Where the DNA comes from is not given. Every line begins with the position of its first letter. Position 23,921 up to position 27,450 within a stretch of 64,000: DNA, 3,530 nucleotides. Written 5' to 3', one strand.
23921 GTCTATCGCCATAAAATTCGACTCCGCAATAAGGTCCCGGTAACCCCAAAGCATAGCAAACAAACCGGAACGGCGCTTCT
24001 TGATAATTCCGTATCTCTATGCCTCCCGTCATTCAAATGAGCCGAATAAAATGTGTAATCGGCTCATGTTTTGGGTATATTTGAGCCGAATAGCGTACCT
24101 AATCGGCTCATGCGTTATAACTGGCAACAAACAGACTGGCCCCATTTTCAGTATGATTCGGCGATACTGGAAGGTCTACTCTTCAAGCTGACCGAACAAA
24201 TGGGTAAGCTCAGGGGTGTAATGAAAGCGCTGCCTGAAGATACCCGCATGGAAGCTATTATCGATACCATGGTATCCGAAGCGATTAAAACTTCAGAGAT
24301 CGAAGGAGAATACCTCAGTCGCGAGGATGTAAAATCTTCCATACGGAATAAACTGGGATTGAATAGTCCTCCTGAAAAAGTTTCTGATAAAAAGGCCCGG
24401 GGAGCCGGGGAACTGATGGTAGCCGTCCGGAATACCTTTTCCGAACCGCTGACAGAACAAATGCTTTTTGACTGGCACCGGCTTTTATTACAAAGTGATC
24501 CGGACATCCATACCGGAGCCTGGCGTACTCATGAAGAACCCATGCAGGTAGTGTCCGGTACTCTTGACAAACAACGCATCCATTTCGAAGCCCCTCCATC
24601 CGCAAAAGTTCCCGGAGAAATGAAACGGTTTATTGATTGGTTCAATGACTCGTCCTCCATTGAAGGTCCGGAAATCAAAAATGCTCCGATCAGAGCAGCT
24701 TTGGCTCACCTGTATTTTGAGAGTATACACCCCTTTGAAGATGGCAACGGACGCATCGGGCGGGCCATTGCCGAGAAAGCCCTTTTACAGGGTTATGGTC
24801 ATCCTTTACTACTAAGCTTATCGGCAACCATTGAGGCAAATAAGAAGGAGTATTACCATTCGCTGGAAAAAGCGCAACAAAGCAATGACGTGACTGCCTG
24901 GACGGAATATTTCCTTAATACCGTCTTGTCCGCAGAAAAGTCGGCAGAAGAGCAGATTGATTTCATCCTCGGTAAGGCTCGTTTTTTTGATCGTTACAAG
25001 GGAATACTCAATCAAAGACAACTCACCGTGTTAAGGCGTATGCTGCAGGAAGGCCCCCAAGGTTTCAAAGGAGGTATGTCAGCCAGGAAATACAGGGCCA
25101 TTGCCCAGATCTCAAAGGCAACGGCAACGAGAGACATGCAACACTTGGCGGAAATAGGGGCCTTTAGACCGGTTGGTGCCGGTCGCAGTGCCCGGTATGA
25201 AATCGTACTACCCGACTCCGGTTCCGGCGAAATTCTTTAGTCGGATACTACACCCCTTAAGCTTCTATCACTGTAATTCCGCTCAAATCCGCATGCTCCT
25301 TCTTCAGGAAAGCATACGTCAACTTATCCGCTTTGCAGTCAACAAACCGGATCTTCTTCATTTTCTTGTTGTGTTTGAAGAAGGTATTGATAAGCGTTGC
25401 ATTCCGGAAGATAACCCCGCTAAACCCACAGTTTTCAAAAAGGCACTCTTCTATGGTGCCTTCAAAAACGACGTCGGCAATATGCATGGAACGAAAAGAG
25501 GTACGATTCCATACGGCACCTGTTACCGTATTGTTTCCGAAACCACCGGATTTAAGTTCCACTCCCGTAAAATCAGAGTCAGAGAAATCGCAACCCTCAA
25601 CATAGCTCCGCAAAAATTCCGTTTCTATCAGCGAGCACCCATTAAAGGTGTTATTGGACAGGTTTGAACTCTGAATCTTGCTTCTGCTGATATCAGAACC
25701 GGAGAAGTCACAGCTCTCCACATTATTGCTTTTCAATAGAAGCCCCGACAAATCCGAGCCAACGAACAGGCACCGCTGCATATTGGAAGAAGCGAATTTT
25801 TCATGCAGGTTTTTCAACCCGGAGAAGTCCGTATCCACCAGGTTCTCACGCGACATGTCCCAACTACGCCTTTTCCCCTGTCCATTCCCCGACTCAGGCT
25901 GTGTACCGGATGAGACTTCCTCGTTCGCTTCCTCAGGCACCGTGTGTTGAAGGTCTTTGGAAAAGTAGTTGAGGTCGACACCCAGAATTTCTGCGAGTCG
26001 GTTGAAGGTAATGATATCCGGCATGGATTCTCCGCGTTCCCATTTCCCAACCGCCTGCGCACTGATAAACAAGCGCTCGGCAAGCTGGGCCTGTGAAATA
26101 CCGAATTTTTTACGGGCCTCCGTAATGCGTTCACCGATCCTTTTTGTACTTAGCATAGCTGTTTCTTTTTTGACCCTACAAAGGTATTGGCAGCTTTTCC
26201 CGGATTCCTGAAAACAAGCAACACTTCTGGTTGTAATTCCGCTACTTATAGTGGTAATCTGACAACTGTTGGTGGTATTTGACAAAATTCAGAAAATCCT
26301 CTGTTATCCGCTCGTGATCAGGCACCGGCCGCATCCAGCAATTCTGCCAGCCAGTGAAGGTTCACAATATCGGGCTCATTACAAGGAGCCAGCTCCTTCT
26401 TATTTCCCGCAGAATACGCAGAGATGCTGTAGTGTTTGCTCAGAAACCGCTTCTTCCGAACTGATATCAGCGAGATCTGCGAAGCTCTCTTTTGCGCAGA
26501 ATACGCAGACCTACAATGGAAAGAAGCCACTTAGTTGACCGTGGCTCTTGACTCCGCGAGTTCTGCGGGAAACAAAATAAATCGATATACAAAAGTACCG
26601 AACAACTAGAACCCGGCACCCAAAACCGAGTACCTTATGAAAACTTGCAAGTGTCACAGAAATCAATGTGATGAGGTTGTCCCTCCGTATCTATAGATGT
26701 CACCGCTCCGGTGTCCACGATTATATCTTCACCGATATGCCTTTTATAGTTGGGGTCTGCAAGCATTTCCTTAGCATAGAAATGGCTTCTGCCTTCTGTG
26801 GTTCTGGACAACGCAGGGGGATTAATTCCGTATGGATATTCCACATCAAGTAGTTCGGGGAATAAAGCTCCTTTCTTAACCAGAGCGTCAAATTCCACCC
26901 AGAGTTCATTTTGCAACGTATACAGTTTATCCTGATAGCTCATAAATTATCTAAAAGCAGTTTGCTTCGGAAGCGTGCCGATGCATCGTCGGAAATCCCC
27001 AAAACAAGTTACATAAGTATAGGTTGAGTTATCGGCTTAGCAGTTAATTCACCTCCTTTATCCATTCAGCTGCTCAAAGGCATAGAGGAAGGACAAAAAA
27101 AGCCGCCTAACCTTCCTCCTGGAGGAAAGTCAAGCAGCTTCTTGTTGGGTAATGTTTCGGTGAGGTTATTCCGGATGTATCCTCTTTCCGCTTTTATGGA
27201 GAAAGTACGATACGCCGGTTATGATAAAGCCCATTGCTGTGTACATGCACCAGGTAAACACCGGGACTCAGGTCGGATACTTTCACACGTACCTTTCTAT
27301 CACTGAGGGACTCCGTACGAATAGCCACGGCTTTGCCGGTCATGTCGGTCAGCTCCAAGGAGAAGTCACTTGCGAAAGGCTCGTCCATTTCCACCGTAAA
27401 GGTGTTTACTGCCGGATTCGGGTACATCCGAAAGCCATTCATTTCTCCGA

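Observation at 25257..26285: XRE-type HTH fused to a pentapeptide-repeat domain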

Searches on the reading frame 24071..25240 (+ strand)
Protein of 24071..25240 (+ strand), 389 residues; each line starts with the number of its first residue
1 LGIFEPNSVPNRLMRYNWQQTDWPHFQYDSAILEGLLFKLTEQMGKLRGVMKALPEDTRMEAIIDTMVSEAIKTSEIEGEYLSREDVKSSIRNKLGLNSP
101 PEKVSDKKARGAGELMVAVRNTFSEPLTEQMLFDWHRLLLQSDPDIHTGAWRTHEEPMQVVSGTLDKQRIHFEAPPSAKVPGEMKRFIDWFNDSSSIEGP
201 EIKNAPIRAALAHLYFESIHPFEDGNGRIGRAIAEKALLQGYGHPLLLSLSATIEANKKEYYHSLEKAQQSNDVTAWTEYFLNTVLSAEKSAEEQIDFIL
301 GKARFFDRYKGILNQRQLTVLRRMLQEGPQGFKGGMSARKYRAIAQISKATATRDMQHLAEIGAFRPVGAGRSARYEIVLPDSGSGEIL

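Call 3: search_protein_families(library=pfam, proteins=[window:24071-25240:+], max_evalue=1)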
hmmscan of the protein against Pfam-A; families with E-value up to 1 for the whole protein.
window:24071-25240:+ (389 aa): 5 families
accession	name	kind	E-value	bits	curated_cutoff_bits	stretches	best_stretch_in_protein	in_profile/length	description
PF13776.11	DUF4172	-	1.3e-28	99.5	25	1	16-97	1-82/82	Domain of unknown function (DUF4172)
PF02661.23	Fic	-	8.9e-18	65.4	24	1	126-237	1-92/93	Fic/DOC family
PF22168.2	DIP2311-like_C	-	8.1e-05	23.3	27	1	343-377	27-61/63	Transcriptional regulator DIP2311-like, C-terminal domain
PF13784.11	Fic_N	-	0.016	15.7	26.7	1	42-87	9-52/82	Fic/DOC family N-terminal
PF16240.10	DUF4899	-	0.081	12.5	25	1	280-352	4-77/283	Domain of unknown function (DUF4899)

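Call 4: search_protein_families(library=ncbifam, proteins=[window:24071-25240:+], max_evalue=1)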
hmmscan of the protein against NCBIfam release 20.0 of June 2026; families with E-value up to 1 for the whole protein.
window:24071-25240:+ (389 aa): 4 families
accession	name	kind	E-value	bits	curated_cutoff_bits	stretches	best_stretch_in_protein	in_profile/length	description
NF046030.1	ProtAdlyltaseSoFic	equivalog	1.2e-15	57.4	550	1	207-299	180-273/361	protein adenylyltransferase Fic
NF041381.1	XopAC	subfamily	9.2e-09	34.5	450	1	125-247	302-419/451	XopAC/AvrAC family type III secretion system effector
TIGR02613.1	mob_myst_B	hypoth_equivalog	0.0022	17.9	124.4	1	213-275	116-179/186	mobile mystery protein B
NF045738.1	MPN121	equivalog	0.047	13.9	150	1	39-127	20-102/122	MPN121 family protein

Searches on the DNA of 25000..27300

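Call 23: search_rna_families(source=window, start=25000, end=27300, threshold=evalue, max_evalue=1)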
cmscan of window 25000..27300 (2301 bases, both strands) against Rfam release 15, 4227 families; matches with E-value up to 1: 2.
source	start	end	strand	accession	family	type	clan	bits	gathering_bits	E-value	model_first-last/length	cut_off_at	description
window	26520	26633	-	RF01394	isrK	Gene; sRNA;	-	19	50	0.36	1-77/77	no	isrK Hfq binding RNA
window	26217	26264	+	RF01232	snoR442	Gene; snRNA; snoRNA; CD-box;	-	18.3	50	0.97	1-46/46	no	Small nucleolar RNA R442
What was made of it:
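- Tried and rejected: Rfam: nothing significant in 25000-27300 (call 23).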
